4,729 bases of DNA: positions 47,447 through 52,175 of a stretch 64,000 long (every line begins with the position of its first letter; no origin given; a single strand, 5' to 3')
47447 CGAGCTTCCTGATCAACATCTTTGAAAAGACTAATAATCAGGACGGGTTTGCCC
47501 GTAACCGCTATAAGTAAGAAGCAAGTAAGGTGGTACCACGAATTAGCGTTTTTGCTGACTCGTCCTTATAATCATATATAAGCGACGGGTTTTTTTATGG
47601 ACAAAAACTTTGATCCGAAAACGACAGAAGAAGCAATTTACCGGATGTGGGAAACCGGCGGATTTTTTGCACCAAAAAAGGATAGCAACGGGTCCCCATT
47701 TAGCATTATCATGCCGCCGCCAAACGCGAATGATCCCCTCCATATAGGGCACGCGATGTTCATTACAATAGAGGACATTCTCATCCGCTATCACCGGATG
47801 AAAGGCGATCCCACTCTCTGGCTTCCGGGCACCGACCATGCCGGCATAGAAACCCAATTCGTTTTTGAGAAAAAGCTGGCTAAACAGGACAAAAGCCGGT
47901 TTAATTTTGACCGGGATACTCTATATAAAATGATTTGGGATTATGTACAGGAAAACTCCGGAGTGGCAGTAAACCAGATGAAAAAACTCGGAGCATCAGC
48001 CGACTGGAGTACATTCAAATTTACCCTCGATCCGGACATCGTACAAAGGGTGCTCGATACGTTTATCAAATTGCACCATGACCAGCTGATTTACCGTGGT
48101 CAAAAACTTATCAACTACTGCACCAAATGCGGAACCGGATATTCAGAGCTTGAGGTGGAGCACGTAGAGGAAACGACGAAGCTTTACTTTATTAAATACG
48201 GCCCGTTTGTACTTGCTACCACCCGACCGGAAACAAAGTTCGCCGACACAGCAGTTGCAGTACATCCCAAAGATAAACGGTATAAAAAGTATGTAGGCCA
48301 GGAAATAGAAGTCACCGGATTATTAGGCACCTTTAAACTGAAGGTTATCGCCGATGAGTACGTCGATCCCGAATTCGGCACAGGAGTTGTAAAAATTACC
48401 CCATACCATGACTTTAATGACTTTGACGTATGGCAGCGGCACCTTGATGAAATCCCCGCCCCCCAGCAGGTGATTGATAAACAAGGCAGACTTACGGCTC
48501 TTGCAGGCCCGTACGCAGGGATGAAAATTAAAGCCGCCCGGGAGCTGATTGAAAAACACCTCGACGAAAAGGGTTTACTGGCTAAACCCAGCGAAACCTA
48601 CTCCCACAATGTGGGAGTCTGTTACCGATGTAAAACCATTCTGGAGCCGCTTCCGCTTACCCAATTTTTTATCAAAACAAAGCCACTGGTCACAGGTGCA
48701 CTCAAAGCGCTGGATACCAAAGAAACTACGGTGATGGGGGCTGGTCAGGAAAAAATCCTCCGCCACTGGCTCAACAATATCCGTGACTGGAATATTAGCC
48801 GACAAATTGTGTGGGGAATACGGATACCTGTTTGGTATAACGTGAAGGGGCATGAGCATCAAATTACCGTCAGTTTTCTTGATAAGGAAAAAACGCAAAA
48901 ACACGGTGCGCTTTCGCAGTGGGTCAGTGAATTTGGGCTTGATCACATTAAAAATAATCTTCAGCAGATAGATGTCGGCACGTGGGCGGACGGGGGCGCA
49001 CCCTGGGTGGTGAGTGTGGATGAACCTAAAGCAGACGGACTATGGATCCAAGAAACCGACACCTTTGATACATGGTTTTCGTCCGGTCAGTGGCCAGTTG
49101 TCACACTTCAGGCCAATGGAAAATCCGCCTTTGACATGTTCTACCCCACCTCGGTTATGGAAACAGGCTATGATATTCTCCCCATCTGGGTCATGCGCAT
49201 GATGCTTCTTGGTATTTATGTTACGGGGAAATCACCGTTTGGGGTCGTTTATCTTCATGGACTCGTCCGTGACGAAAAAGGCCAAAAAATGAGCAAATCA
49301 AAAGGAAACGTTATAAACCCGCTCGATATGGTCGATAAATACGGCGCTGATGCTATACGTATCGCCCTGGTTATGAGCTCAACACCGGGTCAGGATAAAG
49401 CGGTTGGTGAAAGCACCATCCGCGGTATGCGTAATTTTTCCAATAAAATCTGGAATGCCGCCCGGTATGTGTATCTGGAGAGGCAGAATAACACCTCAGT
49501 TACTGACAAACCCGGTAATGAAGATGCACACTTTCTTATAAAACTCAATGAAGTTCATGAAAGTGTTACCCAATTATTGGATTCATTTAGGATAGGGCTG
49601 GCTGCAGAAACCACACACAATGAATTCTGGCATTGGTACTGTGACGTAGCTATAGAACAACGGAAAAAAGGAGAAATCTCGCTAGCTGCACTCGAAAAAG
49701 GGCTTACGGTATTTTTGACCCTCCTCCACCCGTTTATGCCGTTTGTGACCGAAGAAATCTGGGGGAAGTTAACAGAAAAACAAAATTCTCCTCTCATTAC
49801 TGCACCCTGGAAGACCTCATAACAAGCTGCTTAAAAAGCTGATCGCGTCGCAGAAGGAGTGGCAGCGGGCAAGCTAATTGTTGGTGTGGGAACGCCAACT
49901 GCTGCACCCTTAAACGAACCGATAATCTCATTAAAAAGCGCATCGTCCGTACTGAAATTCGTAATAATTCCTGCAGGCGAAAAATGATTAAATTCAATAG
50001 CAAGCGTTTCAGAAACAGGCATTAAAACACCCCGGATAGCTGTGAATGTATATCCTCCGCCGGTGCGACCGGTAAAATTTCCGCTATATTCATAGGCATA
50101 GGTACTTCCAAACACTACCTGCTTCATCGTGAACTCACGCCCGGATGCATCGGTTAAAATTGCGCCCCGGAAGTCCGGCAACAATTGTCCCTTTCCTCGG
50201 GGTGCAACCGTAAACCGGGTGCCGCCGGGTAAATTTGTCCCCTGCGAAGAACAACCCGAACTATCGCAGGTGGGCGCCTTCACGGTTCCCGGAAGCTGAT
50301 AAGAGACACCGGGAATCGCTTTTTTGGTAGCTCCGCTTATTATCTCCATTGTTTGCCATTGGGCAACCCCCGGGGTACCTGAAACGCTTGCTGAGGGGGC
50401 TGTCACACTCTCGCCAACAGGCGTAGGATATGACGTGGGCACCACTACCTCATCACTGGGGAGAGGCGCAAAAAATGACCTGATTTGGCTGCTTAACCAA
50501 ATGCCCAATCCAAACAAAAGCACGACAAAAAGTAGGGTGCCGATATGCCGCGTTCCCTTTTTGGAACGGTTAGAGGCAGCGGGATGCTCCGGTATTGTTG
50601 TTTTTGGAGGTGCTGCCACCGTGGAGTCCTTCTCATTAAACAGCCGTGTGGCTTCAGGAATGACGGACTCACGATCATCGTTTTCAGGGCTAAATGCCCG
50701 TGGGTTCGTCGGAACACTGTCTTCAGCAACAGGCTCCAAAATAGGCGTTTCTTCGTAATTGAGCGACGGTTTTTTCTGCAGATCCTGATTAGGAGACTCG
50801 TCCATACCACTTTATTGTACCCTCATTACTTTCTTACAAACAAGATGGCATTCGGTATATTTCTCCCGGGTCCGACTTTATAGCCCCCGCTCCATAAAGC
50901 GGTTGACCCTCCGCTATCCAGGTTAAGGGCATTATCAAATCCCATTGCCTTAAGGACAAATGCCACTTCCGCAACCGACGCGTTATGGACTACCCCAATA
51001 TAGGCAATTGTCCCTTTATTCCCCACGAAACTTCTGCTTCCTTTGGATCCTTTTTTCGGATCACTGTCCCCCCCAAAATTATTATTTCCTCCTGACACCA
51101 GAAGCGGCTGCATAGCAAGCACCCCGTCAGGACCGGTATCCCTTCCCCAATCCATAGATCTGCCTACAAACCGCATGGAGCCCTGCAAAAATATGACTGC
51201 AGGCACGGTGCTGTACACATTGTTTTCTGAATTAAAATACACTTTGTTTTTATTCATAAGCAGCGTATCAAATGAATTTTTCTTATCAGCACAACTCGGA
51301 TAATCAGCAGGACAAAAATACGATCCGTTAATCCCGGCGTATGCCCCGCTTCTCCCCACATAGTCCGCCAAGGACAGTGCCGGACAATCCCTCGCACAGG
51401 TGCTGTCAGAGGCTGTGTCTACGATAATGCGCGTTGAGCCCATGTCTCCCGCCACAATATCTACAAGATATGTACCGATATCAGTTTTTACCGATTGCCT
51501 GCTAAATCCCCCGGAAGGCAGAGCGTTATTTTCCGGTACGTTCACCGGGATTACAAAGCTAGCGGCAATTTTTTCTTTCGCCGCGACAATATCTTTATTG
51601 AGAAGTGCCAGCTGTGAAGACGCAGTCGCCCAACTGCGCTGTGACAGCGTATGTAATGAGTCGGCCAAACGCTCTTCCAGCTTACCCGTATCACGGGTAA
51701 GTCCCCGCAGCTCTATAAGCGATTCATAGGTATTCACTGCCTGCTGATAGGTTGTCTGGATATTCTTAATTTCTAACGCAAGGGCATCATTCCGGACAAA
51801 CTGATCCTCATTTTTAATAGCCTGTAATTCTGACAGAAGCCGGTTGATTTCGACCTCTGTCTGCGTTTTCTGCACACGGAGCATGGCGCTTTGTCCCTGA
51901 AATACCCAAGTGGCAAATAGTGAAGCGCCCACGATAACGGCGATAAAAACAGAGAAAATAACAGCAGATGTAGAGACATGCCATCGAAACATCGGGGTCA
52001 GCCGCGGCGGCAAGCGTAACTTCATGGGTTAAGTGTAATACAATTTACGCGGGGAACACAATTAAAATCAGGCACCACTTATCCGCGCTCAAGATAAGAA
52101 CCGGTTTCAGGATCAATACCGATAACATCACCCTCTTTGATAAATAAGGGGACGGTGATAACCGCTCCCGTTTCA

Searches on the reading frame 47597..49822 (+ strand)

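Call 20: search_protein_families(library=pfam, proteins=[window:47597-49822:+], max_evalue=0.01)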
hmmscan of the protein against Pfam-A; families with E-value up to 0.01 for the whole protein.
window:47597-49822:+ (741 aa): 5 families
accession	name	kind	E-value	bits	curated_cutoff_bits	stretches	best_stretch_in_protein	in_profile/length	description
PF00133.28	tRNA-synt_1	-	3.3e-115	385.6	22.7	1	14-601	2-411/414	tRNA synthetases class I (I, L, M and V)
PF09334.17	tRNA-synt_1g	-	5.7e-22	78.5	20.1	3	42-188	8-136/391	tRNA synthetases class I (M)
PF08264.19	Anticodon_1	-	4.5e-17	62.7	25.1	1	643-739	1-105/148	Anticodon-binding domain of tRNA ligase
PF01921.24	tRNA-synt_1f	-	0.0006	19.3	27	1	544-605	264-322/360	tRNA synthetases class I (K)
PF01406.26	tRNA-synt_1e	-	0.0021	17.9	27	0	552-593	241-282/301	tRNA synthetases class I (C) catalytic domain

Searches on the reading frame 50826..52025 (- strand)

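Call 27: search_protein_families(library=pfam, proteins=[window:50826-52025:-], max_evalue=0.0001)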
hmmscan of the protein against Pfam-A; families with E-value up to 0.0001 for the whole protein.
window:50826-52025:- (399 aa): 1 family
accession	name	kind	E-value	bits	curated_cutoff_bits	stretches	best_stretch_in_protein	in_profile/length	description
PF09992.14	NAGPA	-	1.8e-12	48.2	25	1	227-396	2-168/169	Phosphodiester glycosidase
